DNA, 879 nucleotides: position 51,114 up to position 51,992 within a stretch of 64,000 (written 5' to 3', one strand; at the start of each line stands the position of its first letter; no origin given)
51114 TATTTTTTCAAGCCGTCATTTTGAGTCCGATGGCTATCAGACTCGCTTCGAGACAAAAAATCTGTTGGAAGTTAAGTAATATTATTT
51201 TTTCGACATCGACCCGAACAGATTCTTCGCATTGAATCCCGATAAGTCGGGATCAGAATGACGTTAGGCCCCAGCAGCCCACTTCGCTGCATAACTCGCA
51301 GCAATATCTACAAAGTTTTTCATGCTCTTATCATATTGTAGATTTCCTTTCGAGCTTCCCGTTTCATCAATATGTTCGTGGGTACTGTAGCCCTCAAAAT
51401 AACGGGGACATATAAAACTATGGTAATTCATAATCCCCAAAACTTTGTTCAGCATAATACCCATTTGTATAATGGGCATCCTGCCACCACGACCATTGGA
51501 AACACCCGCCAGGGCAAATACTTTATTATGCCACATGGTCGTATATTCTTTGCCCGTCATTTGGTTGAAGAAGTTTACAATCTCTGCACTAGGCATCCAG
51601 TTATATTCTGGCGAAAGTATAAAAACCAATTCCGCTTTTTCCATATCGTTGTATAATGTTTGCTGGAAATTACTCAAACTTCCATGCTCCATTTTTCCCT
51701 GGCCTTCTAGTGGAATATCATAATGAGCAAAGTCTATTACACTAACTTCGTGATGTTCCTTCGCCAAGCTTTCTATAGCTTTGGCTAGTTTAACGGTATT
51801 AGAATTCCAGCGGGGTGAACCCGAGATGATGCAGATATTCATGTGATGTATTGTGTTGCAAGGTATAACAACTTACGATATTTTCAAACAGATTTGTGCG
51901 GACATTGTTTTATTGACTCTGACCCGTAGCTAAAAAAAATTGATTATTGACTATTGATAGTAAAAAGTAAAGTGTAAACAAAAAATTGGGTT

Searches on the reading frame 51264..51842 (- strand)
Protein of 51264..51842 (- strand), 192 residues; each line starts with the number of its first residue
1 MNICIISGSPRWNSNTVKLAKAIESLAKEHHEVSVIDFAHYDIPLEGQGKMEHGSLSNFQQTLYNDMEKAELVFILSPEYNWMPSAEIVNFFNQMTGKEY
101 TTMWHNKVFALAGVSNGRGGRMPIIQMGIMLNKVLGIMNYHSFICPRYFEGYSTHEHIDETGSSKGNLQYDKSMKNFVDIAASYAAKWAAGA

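Call 31: search_protein_families(library=pfam, proteins=[window:51264-51842:-])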
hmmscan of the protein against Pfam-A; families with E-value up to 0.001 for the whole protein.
window:51264-51842:- (192 aa): 2 families
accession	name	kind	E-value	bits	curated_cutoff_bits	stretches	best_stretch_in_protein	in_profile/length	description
PF03358.20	FMN_red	-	6.4e-22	78.2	24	1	1-137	1-137/152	NADPH-dependent FMN reductase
PF02525.22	Flavodoxin_2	-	1.7e-06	28.3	27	1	1-96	1-104/198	Flavodoxin-like fold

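Call 42: find_encoding_contigs(protein=window:51264-51842:-, flank=4000, max_places=10)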
Protein window:51264-51842:- (192 aa): 3 contigs read that carry it; 2 places shown.
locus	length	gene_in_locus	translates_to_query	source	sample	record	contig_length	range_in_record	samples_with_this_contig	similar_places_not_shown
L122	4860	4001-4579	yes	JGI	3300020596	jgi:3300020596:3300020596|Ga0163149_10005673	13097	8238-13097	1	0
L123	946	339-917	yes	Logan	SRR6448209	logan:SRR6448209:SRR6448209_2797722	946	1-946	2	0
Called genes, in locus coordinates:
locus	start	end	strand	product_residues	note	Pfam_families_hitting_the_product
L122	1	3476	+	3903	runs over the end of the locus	?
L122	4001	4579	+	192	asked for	PF02525:Flavodoxin_2 (weak), PF03358:FMN_red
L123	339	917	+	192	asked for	PF02525:Flavodoxin_2 (weak), PF03358:FMN_red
